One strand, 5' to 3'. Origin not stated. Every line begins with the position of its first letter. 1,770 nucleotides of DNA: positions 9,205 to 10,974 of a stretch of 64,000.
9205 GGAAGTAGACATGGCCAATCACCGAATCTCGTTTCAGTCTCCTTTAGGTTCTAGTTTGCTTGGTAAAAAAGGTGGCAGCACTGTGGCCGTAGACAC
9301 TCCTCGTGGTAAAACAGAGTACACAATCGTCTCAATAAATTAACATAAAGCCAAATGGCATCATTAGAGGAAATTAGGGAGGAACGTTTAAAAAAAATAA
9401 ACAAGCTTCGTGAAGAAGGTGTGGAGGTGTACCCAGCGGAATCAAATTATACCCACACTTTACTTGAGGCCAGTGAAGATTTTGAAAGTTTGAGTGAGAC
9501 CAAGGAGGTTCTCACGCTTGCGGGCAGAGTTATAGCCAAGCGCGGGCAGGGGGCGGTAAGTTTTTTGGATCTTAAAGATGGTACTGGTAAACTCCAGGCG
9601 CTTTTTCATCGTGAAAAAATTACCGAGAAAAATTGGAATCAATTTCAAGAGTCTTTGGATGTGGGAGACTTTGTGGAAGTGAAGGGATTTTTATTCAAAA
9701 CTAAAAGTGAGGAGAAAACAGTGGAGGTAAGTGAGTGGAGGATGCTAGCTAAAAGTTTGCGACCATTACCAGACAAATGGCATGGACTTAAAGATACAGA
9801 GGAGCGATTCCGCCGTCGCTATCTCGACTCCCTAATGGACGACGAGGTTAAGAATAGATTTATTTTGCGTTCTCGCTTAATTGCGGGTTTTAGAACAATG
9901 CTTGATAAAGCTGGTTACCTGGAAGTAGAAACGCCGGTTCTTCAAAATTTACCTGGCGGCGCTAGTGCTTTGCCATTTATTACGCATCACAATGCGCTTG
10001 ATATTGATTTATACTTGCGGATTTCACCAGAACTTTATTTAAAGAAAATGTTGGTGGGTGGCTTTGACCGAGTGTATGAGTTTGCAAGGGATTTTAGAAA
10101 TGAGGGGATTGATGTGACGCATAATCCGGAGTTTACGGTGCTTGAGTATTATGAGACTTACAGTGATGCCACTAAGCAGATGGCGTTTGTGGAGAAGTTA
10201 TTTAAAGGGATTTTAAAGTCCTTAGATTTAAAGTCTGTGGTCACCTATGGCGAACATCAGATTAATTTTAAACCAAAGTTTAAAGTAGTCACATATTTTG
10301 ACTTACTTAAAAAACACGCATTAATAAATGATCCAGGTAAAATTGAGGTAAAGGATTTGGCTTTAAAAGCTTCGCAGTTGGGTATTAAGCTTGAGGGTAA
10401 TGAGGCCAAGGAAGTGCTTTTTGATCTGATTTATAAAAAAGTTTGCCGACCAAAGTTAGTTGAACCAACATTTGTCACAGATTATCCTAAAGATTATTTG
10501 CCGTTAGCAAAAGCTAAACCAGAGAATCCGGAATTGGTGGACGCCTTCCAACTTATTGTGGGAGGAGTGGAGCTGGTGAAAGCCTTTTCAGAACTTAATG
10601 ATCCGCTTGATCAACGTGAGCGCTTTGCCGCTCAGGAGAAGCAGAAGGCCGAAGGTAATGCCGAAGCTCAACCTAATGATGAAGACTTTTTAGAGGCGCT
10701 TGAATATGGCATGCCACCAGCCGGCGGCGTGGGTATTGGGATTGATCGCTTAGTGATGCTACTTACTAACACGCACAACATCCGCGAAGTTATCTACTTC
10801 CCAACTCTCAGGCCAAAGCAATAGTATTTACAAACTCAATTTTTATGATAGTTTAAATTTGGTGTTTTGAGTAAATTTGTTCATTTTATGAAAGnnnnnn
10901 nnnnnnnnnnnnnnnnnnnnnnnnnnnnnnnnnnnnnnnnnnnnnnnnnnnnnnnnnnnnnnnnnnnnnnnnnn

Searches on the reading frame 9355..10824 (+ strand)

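Call 90: search_protein_families(library=pfam, proteins=[window:9355-10824:+], max_evalue=0.001)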
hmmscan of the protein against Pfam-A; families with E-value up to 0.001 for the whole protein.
window:9355-10824:+ (489 aa): 3 families
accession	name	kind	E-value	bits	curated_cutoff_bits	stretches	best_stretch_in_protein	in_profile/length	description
PF00152.25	tRNA-synt_2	-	1.4e-83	280.9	25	1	148-485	2-307/308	tRNA synthetases class II (D, K and N)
PF01336.31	tRNA_anti-codon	-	1.9e-15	57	27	1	54-131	2-75/75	OB-fold nucleic acid binding domain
PF01409.25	tRNA-synt_2d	-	7.4e-05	22.8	19.8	0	455-480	211-236/246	tRNA synthetases class II core domain (F)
